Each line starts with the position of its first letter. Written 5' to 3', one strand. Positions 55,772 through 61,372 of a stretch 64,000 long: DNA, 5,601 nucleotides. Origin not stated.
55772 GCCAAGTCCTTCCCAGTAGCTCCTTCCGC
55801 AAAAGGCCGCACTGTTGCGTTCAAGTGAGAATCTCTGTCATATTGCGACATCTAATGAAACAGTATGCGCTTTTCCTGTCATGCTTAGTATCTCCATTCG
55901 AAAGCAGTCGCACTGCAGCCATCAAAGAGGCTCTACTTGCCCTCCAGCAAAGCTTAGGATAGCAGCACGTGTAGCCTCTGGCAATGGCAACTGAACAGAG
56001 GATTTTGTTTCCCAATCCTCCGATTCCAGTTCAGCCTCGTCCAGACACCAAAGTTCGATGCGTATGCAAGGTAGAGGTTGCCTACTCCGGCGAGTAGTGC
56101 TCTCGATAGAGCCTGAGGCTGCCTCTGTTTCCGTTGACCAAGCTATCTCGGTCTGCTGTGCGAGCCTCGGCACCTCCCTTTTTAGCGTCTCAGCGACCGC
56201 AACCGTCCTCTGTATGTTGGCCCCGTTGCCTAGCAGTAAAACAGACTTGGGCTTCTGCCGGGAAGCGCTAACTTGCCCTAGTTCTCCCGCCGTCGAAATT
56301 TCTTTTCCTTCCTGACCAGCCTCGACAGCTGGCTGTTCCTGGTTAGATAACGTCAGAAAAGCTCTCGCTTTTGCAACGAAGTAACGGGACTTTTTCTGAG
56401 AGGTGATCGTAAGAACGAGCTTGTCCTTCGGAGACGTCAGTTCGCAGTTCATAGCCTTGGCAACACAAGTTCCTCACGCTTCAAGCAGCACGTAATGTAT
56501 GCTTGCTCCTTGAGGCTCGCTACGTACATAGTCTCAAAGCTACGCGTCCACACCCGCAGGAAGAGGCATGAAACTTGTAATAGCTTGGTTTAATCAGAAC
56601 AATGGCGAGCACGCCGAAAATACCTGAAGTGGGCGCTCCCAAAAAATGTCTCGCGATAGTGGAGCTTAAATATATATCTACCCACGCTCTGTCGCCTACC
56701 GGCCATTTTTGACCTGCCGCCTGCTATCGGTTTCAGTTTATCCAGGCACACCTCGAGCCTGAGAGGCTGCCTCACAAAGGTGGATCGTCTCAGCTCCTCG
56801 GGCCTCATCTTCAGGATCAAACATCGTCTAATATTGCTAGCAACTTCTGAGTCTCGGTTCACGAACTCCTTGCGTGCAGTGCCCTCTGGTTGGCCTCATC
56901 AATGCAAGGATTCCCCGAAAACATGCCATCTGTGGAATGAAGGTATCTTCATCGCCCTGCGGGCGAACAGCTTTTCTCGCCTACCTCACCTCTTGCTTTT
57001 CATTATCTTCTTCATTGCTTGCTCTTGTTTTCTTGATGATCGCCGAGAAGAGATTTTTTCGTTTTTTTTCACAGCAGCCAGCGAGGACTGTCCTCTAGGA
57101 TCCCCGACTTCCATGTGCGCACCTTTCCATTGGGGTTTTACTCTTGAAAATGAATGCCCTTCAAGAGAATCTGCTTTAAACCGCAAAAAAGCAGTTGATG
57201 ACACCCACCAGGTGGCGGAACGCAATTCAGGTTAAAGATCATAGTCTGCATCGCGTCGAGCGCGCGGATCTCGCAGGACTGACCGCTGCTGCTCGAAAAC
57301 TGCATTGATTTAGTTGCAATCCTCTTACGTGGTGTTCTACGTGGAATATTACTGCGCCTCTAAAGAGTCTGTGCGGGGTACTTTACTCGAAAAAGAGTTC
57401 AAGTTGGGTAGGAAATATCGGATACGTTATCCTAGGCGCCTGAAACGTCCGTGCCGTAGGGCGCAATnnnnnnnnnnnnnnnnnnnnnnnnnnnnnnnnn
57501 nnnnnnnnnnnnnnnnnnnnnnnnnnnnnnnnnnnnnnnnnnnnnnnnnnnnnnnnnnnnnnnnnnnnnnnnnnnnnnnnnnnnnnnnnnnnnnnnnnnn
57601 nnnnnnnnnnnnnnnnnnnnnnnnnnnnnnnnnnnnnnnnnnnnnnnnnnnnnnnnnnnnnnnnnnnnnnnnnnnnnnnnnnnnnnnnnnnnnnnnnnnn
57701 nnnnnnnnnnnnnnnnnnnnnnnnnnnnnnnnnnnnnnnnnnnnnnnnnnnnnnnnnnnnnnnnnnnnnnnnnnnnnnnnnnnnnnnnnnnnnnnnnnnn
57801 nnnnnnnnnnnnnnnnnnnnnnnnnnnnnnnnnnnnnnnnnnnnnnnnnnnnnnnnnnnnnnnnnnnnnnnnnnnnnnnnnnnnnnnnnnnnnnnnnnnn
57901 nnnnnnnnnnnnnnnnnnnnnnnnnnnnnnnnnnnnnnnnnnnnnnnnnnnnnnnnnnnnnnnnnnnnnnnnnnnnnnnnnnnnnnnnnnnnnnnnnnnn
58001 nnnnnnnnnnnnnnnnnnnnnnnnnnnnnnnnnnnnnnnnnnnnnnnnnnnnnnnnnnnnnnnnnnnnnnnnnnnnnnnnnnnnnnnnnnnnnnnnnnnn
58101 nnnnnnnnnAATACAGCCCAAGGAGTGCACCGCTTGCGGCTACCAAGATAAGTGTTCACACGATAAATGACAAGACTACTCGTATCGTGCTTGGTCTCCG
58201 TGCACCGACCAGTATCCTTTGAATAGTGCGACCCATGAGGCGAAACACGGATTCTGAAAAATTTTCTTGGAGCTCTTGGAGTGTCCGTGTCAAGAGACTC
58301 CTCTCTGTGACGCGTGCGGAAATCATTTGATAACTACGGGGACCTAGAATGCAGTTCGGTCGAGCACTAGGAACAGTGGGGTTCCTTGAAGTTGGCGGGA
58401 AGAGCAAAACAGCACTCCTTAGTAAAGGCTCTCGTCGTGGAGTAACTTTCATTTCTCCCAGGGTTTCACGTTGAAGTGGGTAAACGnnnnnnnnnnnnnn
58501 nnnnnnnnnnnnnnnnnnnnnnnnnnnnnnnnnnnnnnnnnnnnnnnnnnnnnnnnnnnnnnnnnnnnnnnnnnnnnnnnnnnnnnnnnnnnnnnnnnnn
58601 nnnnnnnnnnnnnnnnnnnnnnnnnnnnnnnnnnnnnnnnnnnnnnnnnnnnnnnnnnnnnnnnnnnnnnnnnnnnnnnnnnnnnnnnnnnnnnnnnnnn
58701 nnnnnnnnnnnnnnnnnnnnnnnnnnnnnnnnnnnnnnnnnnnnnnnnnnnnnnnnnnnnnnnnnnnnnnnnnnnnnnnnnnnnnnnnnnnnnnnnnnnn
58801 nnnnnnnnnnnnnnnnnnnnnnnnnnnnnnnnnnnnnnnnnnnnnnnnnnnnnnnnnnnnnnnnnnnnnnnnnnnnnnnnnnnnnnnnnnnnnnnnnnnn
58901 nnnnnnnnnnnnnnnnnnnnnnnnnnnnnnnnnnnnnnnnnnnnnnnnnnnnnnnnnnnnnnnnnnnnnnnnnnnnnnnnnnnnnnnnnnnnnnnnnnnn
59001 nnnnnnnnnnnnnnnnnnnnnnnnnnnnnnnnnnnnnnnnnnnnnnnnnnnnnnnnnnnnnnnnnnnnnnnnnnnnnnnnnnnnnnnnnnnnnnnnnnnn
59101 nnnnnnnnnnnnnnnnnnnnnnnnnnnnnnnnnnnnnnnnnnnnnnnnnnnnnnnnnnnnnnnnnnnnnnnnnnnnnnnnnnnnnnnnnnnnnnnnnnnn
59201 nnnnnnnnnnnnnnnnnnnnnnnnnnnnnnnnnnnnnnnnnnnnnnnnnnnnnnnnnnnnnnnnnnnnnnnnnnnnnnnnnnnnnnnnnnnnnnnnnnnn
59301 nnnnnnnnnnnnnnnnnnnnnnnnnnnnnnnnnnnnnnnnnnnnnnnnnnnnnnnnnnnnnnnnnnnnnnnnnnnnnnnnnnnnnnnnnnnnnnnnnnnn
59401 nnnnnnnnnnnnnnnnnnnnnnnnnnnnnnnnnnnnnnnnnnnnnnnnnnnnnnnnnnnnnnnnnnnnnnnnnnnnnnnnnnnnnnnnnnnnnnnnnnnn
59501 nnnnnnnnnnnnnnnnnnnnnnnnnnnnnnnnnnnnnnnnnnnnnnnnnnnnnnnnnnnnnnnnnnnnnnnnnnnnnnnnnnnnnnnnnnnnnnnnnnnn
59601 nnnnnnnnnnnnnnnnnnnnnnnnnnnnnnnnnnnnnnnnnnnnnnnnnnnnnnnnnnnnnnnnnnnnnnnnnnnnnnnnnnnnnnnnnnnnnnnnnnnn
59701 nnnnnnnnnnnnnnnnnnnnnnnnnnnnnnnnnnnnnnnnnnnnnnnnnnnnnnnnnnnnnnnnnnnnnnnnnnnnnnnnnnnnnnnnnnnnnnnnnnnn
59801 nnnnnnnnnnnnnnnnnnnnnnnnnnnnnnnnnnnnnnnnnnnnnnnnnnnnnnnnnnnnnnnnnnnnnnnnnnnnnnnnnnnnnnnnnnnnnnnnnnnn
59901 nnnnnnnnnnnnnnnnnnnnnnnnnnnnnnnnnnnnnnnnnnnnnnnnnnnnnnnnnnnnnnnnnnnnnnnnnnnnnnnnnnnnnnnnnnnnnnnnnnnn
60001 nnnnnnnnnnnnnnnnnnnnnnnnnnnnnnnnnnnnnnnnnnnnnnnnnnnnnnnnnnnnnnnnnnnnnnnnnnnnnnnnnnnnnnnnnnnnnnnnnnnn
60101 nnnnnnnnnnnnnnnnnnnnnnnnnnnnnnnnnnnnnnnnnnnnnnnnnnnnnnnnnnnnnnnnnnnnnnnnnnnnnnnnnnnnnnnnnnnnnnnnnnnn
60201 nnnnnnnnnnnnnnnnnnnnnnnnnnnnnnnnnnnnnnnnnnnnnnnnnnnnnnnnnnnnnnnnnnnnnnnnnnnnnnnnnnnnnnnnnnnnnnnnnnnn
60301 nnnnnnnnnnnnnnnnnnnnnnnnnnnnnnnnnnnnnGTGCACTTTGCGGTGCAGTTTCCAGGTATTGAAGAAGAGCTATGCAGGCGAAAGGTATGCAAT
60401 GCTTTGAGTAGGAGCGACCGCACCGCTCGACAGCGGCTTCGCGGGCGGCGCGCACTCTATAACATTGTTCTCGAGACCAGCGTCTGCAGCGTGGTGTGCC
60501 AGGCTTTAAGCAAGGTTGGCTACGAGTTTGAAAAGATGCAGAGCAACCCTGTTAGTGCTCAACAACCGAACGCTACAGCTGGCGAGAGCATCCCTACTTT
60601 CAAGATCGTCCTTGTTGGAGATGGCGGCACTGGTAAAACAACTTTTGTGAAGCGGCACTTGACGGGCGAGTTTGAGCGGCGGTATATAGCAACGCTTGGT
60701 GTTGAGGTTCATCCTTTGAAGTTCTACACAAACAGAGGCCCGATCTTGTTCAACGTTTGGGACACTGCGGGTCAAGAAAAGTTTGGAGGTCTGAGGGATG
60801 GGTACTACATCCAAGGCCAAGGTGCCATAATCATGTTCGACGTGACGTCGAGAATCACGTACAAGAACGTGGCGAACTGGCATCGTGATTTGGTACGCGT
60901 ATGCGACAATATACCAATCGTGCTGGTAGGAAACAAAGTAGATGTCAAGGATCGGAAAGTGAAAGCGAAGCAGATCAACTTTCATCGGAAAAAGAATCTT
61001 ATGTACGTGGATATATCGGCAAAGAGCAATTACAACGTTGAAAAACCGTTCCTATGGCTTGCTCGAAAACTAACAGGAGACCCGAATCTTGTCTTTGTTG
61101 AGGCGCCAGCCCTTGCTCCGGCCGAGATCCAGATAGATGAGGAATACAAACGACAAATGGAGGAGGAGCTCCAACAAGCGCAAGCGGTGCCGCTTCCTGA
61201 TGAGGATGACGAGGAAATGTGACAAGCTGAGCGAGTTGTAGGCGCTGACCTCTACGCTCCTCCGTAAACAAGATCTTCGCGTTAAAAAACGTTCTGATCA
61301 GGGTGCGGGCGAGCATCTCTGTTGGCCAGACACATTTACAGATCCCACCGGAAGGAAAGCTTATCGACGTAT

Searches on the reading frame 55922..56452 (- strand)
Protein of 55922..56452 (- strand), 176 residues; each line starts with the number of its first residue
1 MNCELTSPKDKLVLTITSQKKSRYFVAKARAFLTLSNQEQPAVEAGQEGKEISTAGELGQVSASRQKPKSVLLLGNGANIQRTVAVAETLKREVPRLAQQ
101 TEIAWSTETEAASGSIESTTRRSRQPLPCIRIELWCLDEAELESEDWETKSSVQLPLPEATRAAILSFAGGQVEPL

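Call 19: list_cluster_members(proteins=[window:60536-61219:+, window:55925-56452:-, window:57468-58106:+, window:58487-59035:+, window:59038-60276:-, window:62267-62578:+, window:61790-62149:-])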
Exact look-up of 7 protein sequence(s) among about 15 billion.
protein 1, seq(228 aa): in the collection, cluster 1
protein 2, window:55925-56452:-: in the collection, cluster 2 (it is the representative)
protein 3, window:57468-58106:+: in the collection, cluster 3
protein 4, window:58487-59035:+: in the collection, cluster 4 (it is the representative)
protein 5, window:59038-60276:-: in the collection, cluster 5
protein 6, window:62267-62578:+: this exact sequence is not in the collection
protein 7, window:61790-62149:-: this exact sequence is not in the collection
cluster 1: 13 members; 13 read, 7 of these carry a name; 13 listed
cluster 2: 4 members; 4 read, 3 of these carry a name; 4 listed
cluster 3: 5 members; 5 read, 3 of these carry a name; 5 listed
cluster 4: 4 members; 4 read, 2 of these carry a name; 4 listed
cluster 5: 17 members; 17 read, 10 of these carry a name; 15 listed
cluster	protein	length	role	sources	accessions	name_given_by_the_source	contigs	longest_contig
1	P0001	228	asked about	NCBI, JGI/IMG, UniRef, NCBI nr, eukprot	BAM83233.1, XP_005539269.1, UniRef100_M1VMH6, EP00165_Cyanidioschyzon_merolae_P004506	small GTP-binding protein of Ran family [Cyanidioschyzon merolae strain 10D] | GTP-binding nuclear protein Ran | GTP-binding nuclear protein n=1 Tax=Cyanidioschyzon merolae (strain NIES-3377 / 10D) ...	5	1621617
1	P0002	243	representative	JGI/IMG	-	GTP-binding nuclear protein Ran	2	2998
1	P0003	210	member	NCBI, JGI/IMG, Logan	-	GTP-binding nuclear protein Ran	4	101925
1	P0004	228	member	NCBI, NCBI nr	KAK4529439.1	hypothetical protein CCYA_CCYA01G0296 [Cyanidiococcus yangmingshanensis]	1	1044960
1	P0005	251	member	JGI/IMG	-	GTP-binding nuclear protein Ran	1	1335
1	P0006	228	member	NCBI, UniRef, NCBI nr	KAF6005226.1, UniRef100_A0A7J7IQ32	GTP-binding nuclear protein gsp1/Ran [Cyanidiococcus yangmingshanensis] | GTP-binding nuclear protein n=1 Tax=Cyanidiococcus yangmingshanensis TaxID=2690220 ...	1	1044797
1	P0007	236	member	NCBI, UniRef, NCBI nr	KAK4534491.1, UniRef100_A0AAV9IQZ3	hypothetical protein CDCA_CDCA02G0516 [Cyanidium caldarium] | GTP-binding nuclear protein n=1 Tax=Cyanidium caldarium TaxID=2771 RepID=A0AAV9IQZ3_CYACA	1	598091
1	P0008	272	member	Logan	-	-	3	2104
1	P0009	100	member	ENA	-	-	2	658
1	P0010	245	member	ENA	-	-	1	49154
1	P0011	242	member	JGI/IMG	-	-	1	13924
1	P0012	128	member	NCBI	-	-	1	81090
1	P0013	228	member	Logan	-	-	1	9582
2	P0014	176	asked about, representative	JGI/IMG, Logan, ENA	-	DNA-binding protein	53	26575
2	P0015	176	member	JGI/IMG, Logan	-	DNA-binding protein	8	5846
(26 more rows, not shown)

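Call 75: find_encoding_contigs(protein=window:55922-56452:-, flank=10000, max_places=10)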
Protein window:55922-56452:- (176 aa): 24 contigs read that carry it; 10 places shown.
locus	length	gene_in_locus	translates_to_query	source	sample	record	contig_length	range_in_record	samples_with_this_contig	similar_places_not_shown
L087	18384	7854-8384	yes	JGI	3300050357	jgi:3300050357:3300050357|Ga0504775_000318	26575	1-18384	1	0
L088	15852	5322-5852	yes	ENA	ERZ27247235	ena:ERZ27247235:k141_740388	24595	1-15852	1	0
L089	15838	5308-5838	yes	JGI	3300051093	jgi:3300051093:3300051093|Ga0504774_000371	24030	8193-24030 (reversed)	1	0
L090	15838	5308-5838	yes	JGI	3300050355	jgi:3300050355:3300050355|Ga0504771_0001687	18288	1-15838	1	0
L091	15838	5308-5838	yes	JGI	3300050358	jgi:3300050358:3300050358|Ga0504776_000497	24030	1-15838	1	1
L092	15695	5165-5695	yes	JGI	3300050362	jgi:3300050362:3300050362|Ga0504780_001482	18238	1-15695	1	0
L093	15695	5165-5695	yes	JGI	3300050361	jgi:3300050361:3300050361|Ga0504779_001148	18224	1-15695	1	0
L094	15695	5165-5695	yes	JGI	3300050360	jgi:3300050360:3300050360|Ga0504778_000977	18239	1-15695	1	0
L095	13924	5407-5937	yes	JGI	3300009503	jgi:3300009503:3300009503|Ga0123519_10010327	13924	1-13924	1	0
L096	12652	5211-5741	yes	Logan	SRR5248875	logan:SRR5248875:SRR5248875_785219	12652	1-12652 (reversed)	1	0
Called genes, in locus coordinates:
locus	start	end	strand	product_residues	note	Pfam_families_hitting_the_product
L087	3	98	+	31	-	?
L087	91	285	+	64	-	-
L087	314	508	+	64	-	-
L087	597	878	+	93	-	-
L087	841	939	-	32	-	-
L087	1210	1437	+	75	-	-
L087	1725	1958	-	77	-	-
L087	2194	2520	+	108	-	-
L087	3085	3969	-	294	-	PF00025:Arf, PF00071:Ras, PF08477:Roc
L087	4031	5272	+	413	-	PF00676:E1_dh, PF13292:DXP_synthase_N (faint)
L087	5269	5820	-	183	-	-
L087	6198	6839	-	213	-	PF00583:Acetyltransf_1, PF13508:Acetyltransf_7, PF13673:Acetyltransf_10 (weak)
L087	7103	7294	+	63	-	-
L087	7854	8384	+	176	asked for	PF01918:Alba (weak)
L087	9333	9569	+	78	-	-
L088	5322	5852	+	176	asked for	PF01918:Alba (weak)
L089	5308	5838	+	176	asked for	PF01918:Alba (weak)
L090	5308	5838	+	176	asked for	PF01918:Alba (weak)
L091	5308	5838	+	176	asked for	PF01918:Alba (weak)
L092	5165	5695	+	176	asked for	PF01918:Alba (weak)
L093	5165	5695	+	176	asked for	PF01918:Alba (weak)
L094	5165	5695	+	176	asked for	PF01918:Alba (weak)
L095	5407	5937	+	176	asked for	PF01918:Alba (weak)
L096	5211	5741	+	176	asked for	PF01918:Alba (weak)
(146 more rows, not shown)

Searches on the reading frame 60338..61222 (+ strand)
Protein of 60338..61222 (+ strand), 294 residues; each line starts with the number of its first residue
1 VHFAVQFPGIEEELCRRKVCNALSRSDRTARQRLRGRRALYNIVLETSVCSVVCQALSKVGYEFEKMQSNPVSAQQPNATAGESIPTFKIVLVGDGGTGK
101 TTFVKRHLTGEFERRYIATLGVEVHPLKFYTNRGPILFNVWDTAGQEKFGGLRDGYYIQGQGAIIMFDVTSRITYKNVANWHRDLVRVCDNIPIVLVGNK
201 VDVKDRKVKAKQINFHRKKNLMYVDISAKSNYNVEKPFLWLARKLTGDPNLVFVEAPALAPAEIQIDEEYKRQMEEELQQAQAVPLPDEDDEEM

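Call 7: search_protein_families(library=pfam, proteins=[window:60338-61222:+], max_evalue=0.1)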
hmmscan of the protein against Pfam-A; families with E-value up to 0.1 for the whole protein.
window:60338-61222:+ (294 aa): 15 families
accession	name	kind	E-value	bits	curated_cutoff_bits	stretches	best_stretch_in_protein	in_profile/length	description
PF00071.28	Ras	-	9.7e-49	165.5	21.6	1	89-245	1-160/162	Ras family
PF08477.19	Roc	-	3.4e-30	105.2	27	1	89-202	1-119/119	Ras of Complex, Roc, domain of DAPkinase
PF00025.27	Arf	-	8e-11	42.2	22.3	1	88-212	15-136/174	ADP-ribosylation factor family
PF00503.26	G-alpha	-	0.00037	20.2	48.8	0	81-106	20-40/333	G-protein alpha subunit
PF00009.33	GTP_EFTU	-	0.0008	19.5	26.5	1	136-235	69-176/188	Elongation factor Tu GTP binding domain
PF01926.29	MMR_HSR1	-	0.0025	18.3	21.9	1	89-200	1-113/113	50S ribosome-binding GTPase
PF00910.28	RNA_helicase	-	0.013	16.4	21.5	0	90-211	1-97/105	RNA helicase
PF04670.18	Gtr1_RagA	-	0.018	14.9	22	1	89-211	1-131/232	Gtr1/RagA G protein conserved region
PF03193.22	RsgA_GTPase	-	0.019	15.2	30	0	55-107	77-126/174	RsgA GTPase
PF13401.12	AAA_22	-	0.021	15.6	27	0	90-109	8-27/130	AAA domain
PF13479.12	AAA_24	-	0.059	13.6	27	0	89-106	4-21/195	AAA domain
PF16487.10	ArgoMid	-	0.064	13.9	27.5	0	163-201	24-62/83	Mid domain of argonaute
PF02367.23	TsaE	-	0.075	13.4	26.6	0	84-108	23-42/128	Threonylcarbamoyl adenosine biosynthesis protein TsaE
PF13191.12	AAA_16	-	0.086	13.8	32.6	0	90-117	27-53/167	AAA ATPase domain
PF04665.18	Pox_A32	-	0.095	12.6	22.8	0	87-108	13-34/242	Poxvirus A32 protein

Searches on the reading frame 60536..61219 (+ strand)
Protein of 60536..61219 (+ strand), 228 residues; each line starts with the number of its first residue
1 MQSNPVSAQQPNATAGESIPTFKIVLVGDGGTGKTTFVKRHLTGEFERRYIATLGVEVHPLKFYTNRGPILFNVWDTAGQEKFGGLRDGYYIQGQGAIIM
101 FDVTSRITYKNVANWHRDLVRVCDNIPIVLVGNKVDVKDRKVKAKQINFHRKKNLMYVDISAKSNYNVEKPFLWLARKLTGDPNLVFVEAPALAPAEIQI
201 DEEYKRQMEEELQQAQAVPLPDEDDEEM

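Call 8: find_encoding_contigs(protein=window:60536-61219:+, flank=10000, max_places=6)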
Protein seq(228 aa) (228 aa): 8 contigs read that carry it; 6 places shown.
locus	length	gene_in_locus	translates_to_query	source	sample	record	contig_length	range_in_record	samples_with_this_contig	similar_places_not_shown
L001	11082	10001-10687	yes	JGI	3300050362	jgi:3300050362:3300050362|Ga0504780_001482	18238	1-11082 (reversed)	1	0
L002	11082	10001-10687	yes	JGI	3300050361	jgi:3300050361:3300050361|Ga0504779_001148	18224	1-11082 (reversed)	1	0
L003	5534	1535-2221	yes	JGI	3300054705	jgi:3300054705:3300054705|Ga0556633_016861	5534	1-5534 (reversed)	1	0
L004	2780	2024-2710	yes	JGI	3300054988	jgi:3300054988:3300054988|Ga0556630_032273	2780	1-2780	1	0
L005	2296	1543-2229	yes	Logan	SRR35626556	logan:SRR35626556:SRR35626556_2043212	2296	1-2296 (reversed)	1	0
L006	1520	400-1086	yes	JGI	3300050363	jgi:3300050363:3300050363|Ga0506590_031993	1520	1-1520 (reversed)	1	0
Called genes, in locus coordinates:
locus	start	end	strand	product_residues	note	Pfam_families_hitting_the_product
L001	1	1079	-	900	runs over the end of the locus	PF00533:BRCT, PF12738:PTCB-BRCT (weak), PF00533:BRCT (weak), PF12738:PTCB-BRCT (weak), PF00533:BRCT, PF12738:PTCB-BRCT, PF16589:BRCT_2 (weak)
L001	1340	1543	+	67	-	-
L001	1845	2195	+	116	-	PF01187:MIF, PF01361:Tautomerase (faint)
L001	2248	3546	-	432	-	-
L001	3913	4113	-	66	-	-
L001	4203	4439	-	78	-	-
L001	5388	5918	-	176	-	PF01918:Alba (weak)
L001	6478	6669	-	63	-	-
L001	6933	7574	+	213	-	PF00583:Acetyltransf_1, PF13508:Acetyltransf_7, PF13673:Acetyltransf_10 (weak)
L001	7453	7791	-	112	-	-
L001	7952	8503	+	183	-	-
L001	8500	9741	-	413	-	PF00676:E1_dh, PF13292:DXP_synthase_N (faint)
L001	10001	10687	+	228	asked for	PF00025:Arf, PF00071:Ras, PF08477:Roc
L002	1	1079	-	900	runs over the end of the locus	PF00533:BRCT, PF12738:PTCB-BRCT (weak), PF00533:BRCT (weak), PF12738:PTCB-BRCT (weak), PF00533:BRCT, PF12738:PTCB-BRCT, PF16589:BRCT_2 (weak)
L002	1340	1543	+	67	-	-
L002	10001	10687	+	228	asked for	PF00025:Arf, PF00071:Ras, PF08477:Roc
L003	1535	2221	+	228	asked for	PF00025:Arf, PF00071:Ras, PF08477:Roc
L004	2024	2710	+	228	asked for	PF00025:Arf, PF00071:Ras, PF08477:Roc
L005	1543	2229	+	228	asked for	PF00025:Arf, PF00071:Ras, PF08477:Roc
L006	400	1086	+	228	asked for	PF00025:Arf, PF00071:Ras, PF08477:Roc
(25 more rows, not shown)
